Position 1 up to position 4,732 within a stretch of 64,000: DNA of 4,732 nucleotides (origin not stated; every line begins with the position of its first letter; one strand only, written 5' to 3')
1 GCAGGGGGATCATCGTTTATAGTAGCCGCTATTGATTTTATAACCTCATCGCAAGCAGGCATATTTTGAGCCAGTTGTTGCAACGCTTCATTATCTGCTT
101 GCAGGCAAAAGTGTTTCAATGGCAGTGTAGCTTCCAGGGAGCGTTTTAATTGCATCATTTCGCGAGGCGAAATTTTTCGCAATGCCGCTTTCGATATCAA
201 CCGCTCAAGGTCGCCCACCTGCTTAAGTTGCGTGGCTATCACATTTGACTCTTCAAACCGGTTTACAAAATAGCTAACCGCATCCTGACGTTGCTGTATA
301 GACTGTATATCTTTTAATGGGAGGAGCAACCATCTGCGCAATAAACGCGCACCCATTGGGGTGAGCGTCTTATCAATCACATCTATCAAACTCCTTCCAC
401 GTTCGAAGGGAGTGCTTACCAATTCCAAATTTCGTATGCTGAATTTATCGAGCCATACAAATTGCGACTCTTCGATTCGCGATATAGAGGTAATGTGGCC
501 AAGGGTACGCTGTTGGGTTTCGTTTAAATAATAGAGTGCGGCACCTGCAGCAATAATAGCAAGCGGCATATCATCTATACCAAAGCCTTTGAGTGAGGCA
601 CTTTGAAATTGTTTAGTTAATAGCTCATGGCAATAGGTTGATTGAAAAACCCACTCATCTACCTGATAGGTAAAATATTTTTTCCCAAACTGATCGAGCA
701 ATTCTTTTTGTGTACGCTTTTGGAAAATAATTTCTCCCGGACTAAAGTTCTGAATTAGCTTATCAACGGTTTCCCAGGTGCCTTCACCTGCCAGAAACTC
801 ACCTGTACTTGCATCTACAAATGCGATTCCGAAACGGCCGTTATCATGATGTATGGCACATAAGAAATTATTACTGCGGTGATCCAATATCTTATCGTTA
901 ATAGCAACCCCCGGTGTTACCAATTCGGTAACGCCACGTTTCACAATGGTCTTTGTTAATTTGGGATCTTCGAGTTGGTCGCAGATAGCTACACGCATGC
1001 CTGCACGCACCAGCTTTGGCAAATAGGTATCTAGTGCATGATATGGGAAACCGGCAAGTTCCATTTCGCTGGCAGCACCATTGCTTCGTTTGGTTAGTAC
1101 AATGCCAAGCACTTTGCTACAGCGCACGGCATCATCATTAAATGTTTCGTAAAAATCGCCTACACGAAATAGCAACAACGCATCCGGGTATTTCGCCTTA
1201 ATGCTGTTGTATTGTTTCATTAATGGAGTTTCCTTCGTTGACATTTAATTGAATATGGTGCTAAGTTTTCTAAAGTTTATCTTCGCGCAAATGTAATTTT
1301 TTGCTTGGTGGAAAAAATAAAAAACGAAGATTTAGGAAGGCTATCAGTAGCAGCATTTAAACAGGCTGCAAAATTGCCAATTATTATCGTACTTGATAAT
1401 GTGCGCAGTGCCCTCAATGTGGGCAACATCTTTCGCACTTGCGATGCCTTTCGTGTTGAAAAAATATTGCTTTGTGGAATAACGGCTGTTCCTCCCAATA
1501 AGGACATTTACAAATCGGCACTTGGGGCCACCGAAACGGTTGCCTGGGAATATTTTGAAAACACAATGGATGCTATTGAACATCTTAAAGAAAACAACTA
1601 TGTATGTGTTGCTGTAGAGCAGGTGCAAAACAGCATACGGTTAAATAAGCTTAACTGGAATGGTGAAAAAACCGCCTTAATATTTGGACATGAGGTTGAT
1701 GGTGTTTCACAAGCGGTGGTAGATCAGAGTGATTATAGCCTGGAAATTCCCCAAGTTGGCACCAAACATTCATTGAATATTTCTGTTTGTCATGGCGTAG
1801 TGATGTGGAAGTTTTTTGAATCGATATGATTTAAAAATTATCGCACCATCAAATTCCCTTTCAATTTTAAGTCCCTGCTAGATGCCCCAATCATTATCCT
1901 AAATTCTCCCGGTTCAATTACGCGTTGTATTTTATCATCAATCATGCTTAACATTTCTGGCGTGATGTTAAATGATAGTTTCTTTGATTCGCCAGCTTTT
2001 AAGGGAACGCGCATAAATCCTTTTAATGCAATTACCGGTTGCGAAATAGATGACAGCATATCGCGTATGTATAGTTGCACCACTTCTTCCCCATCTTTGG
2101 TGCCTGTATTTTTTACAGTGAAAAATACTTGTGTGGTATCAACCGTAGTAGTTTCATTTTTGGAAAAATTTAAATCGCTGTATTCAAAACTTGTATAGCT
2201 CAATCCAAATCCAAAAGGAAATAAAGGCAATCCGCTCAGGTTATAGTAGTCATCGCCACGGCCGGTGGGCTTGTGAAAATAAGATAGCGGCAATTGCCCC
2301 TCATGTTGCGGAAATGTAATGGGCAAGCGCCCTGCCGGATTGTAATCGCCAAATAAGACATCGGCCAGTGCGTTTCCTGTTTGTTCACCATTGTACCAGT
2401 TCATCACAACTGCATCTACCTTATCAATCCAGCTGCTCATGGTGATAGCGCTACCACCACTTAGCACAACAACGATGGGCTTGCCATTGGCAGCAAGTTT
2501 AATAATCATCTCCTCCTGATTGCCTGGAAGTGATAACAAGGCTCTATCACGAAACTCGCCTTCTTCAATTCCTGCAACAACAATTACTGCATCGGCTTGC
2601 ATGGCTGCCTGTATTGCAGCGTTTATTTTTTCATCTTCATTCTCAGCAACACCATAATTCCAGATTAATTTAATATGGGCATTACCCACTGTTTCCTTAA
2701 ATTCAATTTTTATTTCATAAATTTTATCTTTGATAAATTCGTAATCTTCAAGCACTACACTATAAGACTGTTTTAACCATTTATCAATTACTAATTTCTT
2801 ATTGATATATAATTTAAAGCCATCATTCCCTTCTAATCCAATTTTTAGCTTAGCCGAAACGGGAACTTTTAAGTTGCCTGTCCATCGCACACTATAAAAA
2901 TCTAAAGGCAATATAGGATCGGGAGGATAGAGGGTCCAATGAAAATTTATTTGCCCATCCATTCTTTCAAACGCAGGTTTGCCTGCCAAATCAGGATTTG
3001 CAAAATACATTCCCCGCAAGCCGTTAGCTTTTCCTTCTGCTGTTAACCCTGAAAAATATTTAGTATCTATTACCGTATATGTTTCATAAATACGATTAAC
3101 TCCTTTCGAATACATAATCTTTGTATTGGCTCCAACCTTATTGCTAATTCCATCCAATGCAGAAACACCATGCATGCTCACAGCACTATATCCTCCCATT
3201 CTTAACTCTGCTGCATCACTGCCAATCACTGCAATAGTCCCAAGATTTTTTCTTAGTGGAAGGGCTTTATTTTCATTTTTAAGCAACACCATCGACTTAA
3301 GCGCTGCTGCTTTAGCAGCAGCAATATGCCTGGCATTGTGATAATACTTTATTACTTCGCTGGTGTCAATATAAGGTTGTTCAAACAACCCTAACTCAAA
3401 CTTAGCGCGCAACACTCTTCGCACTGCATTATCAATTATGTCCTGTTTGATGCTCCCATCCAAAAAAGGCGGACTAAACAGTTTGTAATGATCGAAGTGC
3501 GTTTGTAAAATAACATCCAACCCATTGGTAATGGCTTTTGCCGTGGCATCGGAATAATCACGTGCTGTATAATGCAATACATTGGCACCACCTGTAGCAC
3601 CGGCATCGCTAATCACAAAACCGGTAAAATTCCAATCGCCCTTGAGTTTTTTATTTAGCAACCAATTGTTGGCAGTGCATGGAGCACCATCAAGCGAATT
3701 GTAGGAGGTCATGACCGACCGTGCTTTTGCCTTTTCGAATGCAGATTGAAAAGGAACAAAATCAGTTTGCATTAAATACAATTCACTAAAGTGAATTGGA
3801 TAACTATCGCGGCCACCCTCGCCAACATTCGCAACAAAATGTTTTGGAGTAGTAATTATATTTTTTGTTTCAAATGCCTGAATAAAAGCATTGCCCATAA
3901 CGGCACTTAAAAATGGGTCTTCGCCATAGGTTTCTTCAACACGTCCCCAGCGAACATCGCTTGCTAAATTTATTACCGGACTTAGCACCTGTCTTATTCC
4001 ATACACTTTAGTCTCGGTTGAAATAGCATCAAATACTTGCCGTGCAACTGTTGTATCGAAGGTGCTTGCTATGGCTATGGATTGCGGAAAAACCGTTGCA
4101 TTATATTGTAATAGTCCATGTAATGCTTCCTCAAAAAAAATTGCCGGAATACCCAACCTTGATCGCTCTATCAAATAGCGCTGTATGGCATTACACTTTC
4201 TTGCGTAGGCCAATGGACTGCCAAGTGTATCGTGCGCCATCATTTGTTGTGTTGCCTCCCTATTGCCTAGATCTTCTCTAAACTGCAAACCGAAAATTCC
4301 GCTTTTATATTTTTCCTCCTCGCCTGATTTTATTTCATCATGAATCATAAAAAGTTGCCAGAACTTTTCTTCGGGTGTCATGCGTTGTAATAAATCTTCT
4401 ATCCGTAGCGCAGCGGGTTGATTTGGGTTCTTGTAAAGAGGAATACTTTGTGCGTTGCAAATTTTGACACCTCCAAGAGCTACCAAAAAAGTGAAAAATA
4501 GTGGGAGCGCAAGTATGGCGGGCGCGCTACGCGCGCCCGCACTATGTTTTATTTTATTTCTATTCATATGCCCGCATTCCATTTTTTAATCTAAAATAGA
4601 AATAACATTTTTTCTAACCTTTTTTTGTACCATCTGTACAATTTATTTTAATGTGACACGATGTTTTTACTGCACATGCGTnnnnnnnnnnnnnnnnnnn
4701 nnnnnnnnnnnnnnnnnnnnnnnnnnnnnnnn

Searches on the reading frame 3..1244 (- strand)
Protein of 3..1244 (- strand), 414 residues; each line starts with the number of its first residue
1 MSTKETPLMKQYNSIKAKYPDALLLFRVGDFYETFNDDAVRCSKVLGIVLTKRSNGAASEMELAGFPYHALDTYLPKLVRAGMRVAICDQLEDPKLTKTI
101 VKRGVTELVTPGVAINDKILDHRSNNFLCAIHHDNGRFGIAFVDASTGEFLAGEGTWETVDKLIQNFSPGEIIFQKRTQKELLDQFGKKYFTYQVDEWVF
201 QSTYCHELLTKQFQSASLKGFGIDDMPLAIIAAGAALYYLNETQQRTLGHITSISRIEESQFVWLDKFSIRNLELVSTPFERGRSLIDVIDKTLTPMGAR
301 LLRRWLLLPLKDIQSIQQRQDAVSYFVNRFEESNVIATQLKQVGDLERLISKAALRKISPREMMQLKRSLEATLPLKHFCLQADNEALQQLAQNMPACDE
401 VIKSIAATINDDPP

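Call 62: search_protein_families(library=pfam, proteins=[window:3-1244:-], max_evalue=0.0001)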
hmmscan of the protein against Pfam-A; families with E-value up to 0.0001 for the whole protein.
window:3-1244:- (414 aa): 3 families
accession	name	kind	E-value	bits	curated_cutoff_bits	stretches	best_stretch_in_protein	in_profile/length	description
PF01624.25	MutS_I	-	1.2e-39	135.5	20.6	1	6-117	1-112/113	MutS domain I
PF05192.23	MutS_III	-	4.8e-34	118.8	34.1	1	269-414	2-143/194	MutS domain III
PF05188.22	MutS_II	-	4.7e-23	82.5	25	1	126-251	1-132/133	MutS domain II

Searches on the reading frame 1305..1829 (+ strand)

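Call 21: search_protein_families(library=ncbifam, proteins=[window:1305-1829:+], max_evalue=0.001)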
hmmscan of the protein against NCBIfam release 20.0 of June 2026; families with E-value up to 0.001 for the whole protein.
window:1305-1829:+ (174 aa): 9 families
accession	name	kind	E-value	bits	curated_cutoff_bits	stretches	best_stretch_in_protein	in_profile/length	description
TIGR00186.1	rRNA_methyl_3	equivalog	3e-30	105.5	160.15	1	16-171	84-237/240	23S rRNA (guanosine(2251)-2'-O)-methyltransferase RlmB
NF008295.0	PRK11081.1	equivalog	9.6e-18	64.6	227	1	25-168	19-159/230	tRNA (guanosine(18)-2'-O)-methyltransferase TrmH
NF008117.0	PRK10864.1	equivalog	3.4e-17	62.7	267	1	19-170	190-338/344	tRNA/rRNA methyltransferase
NF008386.0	PRK11181.1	equivalog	6.7e-15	55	366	1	18-169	88-237/244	23S rRNA (guanosine(2251)-2'-O)-methyltransferase RlmB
NF000477.1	NshR_TsnR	equivalog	2.8e-12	46.6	425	1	27-168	118-258/266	NshR/TsnR family 23S rRNA methyltransferase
TIGR00185.1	tRNA_yibK_trmL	equivalog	2.4e-11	43.7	190.6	1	28-169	4-143/154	tRNA (uridine(34)/cytosine(34)/5-carboxymethylaminomethyluridine(34)-2'-O)-methyltransferase TrmL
NF000035.1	nosihep_NshR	exception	8.1e-08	32.1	500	1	27-167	118-257/274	NshR family nosiheptide/thiostrepton resistance 23S rRNA methyltransferase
TIGR00050.1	rRNA_methyl_1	subfamily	2e-07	31.1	167.15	1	26-172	5-155/233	TrmJ/YjtD family RNA methyltransferase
NF041077.1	tRNAmeth_TrmJ_Sulfolob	equivalog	8.8e-07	28.8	350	1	28-172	4-153/229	tRNA (cytidine-2'-O-)-methyltransferase TrmJ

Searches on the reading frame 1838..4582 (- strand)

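Call 21: search_protein_families(library=ncbifam, proteins=[window:1838-4582:-], max_evalue=0.001)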
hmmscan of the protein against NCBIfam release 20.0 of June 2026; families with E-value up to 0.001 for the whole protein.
window:1838-4582:- (914 aa): 8 families
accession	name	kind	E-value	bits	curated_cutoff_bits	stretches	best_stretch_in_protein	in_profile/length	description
NF041776.1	xylosidase_Xyl3A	equivalog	9.8e-151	503.5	1250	1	122-908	22-842/846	xylan 1,4-beta-xylosidase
NF011678.0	PRK15098.1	equivalog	5e-145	484.8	666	2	61-497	38-464/765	beta-glucosidase BglX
NF052329.1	XyloArabinsidase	equivalog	1.8e-141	472.7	1050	2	58-469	3-416/750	beta-xylosidase/alpha-l-arabinosidase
NF041579.1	betaxyl_Flavo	equivalog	6.5e-140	467.5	1350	2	628-908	422-709/716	beta-xylosidase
NF052331.1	Bet13-16Glucosase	equivalog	3.6e-125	418.9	1330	2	50-461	5-405/750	exo-beta-d-1,3/1,6-glucosidase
NF041610.1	alph_arabinopyran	equivalog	1e-81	275.3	1300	2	647-908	375-648/738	exo-alpha-(1->6)-L-arabinopyranosidase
NF052330.1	BetGlucosiCelf0468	equivalog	2.2e-76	257.7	1300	2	647-907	541-816/817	beta-d-glucosidase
NF003740.0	PRK05337.1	equivalog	4e-08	32.8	207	1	177-359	97-279/340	beta-N-acetylhexosaminidase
